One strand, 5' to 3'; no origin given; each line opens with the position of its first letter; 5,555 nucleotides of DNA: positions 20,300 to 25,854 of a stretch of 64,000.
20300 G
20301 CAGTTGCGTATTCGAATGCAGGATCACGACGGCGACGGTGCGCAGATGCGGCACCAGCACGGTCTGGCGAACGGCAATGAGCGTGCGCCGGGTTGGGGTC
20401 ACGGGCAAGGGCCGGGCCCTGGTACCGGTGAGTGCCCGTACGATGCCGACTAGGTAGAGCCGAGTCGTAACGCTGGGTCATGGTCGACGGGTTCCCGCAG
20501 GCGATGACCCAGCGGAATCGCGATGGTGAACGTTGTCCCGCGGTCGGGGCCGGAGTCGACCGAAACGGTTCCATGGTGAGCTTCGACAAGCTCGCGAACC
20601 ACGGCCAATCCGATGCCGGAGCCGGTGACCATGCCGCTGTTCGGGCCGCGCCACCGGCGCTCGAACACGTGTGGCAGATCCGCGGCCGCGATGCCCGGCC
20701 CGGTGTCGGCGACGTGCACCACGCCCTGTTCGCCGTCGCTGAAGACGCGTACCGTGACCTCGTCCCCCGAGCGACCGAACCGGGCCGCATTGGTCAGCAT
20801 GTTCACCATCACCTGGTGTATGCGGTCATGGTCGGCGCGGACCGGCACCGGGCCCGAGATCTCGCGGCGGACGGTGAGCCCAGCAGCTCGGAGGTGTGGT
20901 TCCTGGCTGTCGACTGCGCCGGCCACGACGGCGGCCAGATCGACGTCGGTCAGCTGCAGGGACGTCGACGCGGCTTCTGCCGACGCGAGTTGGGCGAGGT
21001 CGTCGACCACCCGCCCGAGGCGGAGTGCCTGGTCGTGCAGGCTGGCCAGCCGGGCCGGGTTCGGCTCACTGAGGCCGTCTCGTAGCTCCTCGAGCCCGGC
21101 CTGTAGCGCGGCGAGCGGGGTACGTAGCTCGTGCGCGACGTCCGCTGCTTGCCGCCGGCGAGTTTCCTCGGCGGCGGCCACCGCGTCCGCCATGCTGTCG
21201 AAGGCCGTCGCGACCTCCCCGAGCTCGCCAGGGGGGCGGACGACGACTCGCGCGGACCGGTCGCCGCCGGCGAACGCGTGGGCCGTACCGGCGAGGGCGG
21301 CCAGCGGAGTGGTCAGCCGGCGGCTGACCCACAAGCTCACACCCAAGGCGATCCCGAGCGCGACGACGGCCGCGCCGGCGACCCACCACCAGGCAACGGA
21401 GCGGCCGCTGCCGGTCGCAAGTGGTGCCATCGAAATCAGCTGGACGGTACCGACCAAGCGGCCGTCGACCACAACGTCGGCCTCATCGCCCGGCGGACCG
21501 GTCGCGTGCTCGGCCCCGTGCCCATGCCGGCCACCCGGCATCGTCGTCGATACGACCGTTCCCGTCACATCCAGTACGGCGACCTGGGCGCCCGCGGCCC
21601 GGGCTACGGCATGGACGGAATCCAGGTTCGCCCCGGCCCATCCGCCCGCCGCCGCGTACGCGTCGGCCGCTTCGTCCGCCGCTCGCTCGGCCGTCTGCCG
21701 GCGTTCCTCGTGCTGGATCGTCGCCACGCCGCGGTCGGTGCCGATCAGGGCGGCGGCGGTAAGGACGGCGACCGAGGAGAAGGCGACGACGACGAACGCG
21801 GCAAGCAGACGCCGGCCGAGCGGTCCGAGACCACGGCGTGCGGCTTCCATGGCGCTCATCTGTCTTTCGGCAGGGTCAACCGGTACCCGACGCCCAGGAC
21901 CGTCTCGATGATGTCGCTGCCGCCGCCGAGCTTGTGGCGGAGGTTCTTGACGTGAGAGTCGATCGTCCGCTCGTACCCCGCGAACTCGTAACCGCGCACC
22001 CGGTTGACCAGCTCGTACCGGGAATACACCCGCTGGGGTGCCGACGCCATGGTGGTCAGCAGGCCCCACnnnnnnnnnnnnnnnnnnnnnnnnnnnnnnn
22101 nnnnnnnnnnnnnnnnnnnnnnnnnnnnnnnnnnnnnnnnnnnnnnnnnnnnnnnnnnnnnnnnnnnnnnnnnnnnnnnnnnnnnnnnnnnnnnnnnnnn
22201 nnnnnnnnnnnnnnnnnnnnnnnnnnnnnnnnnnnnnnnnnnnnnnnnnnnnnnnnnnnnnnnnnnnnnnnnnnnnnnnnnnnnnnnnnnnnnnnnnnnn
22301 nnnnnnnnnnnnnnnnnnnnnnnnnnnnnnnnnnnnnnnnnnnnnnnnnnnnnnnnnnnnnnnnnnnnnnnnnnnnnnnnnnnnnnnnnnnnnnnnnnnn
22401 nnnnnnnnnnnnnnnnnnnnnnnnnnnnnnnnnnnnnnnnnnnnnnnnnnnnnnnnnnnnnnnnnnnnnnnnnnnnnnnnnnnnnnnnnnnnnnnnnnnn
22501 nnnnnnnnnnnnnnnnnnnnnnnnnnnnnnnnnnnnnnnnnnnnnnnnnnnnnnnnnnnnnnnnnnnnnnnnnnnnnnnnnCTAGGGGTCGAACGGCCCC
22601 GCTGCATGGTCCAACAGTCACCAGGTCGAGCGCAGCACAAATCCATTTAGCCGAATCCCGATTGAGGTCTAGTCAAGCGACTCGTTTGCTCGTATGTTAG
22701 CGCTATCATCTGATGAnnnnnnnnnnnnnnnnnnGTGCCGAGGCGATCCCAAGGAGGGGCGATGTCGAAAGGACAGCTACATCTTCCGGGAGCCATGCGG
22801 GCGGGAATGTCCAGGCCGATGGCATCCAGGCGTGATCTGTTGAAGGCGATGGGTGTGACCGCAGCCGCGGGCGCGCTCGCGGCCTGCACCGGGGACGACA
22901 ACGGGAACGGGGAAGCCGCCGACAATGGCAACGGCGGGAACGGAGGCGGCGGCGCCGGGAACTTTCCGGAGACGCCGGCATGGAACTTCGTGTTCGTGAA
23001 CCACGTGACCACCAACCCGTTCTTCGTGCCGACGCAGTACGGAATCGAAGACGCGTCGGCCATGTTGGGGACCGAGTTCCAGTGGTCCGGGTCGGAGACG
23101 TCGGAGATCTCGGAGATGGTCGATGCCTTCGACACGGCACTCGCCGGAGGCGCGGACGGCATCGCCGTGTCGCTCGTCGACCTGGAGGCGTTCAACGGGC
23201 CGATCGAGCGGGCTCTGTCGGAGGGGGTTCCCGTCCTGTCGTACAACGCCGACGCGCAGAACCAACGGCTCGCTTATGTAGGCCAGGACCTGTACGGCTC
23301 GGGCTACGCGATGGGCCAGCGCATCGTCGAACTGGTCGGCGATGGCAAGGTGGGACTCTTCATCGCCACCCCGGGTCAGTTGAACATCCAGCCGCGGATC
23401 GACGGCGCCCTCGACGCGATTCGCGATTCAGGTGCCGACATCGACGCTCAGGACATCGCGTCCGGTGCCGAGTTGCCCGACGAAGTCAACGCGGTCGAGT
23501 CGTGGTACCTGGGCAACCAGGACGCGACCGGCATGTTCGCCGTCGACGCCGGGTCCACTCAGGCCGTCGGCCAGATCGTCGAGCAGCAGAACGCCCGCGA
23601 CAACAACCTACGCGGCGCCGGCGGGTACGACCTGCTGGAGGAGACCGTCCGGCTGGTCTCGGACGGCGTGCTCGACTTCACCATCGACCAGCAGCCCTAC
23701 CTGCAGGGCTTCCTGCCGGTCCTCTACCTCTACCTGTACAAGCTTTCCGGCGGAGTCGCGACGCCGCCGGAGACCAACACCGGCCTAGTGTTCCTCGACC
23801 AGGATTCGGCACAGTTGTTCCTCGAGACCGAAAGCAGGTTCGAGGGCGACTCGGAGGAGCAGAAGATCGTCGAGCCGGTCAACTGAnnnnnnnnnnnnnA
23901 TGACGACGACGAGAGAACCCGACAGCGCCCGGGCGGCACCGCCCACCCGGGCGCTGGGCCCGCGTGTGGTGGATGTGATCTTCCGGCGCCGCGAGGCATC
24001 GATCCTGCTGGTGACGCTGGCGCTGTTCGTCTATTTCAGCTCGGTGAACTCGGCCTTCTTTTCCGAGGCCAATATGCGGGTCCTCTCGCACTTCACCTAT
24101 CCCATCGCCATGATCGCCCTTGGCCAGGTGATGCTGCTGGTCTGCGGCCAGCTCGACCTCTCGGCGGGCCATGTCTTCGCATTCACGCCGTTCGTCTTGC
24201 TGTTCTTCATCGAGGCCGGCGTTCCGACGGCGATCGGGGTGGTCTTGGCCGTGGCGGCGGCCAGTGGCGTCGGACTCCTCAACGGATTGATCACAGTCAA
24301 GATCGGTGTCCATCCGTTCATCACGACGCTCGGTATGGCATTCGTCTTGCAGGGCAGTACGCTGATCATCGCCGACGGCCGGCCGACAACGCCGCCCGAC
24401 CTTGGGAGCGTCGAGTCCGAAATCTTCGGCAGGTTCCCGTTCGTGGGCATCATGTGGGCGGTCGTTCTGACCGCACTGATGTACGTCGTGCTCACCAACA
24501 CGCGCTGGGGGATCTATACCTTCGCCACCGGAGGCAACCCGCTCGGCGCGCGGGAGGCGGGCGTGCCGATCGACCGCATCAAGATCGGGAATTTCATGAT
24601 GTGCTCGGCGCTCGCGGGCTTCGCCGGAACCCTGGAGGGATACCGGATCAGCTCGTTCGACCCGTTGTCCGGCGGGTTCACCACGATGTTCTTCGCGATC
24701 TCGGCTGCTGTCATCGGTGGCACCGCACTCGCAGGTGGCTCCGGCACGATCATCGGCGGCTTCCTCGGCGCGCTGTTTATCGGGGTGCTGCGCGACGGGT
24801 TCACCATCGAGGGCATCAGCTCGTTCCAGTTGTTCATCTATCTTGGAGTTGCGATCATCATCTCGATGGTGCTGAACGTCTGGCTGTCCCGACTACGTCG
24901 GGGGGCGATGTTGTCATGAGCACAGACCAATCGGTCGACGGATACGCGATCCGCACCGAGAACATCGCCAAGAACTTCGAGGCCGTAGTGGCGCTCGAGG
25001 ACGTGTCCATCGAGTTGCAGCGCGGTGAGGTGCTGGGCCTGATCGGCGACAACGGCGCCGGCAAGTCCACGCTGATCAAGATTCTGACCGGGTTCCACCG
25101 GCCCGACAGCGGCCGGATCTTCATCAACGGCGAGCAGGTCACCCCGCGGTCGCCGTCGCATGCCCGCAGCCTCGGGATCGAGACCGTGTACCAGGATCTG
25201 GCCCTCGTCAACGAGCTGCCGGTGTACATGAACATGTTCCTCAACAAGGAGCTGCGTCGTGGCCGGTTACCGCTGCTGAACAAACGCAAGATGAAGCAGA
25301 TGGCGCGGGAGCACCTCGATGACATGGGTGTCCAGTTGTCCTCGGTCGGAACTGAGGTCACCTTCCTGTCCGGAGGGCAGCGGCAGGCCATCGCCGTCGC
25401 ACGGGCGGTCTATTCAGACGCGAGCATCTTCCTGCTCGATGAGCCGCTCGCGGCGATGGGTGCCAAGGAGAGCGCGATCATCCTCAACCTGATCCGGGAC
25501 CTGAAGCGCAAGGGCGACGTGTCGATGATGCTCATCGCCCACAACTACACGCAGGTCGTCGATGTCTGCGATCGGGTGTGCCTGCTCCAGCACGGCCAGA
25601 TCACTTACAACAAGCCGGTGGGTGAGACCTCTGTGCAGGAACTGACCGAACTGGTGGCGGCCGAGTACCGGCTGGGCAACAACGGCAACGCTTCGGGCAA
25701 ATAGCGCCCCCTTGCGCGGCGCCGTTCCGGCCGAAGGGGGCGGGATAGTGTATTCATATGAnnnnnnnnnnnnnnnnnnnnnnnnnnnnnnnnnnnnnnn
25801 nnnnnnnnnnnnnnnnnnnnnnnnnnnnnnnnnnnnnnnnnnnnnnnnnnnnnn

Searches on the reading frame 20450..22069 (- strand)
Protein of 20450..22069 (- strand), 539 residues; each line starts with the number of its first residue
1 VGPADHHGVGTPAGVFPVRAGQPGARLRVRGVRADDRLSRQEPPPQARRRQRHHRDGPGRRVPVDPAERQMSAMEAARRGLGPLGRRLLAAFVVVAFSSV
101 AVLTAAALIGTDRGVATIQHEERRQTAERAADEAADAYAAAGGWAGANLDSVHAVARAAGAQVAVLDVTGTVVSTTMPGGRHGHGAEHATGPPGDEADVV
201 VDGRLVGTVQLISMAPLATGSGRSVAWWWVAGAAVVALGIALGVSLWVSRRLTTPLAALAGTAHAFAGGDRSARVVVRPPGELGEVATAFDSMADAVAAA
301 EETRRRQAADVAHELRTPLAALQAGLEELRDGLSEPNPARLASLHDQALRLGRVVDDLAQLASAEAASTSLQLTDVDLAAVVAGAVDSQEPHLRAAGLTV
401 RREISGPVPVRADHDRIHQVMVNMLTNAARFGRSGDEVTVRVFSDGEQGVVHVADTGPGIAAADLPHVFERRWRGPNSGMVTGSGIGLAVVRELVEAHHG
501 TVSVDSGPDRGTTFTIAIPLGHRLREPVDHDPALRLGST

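Call 62: search_protein_families(library=pfam, proteins=[window:20450-22069:-], max_evalue=0.0001)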
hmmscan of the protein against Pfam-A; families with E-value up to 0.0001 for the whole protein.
window:20450-22069:- (539 aa): 4 families
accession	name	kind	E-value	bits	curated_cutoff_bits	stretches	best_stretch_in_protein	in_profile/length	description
PF02518.31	HATPase_c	-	5.4e-28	98.1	26.4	1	413-521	2-110/111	Histidine kinase-, DNA gyrase B-, and HSP90-like ATPase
PF00512.31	HisKA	-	2.4e-14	53.5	26.9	1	304-366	2-65/66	His Kinase A (phospho-acceptor) domain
PF00672.30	HAMP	-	3e-12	47.1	25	1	247-297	1-51/53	HAMP domain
PF13581.12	HATPase_c_2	-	6.2e-06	26.7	27.4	1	414-515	29-124/127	Histidine kinase-like ATPase domain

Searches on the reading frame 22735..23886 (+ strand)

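Call 62: search_protein_families(library=pfam, proteins=[window:22735-23886:+], max_evalue=0.0001)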
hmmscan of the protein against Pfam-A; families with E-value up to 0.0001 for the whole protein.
window:22735-23886:+ (383 aa): 1 family
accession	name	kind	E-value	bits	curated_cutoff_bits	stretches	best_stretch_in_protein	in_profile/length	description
PF13407.12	Peripla_BP_4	-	3.4e-48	164.9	35.1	1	85-333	1-251/258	Periplasmic binding protein domain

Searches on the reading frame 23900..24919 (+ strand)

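Call 62: search_protein_families(library=pfam, proteins=[window:23900-24919:+], max_evalue=0.0001)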
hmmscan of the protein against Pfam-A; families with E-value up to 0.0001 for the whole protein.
window:23900-24919:+ (339 aa): 1 family
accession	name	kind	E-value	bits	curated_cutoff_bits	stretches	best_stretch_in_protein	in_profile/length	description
PF02653.21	BPD_transp_2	-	3.9e-35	121.7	26.8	1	66-320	9-267/269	Branched-chain amino acid transport system / permease component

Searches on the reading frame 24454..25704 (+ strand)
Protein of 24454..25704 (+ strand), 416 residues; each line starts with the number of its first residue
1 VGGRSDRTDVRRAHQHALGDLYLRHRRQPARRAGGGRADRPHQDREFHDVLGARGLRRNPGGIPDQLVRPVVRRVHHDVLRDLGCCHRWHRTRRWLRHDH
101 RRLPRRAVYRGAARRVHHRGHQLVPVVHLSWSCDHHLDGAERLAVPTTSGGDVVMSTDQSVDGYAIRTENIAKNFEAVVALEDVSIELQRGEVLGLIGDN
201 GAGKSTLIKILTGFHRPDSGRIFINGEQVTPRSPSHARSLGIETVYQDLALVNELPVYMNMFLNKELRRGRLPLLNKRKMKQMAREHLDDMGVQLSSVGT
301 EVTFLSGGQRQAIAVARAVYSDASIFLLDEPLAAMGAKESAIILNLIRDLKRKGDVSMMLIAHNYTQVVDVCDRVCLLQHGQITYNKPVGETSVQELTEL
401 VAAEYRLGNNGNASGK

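Call 63: search_protein_families(library=pfam, proteins=[window:24454-25704:+], max_evalue=0.0001)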
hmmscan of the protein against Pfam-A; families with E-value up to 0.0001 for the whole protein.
window:24454-25704:+ (416 aa): 3 families
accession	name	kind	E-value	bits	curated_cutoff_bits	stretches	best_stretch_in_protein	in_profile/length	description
PF00005.33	ABC_tran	-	1.1e-30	107.5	25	1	181-333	1-137/137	ABC transporter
PF02463.25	SMC_N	-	5.9e-06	26.3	40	0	288-377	120-213/220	RecF/RecN/SMC N terminal domain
PF13304.12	AAA_21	-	1.6e-05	25.6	27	0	194-219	2-27/304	AAA domain, putative AbiEii toxin, Type IV TA system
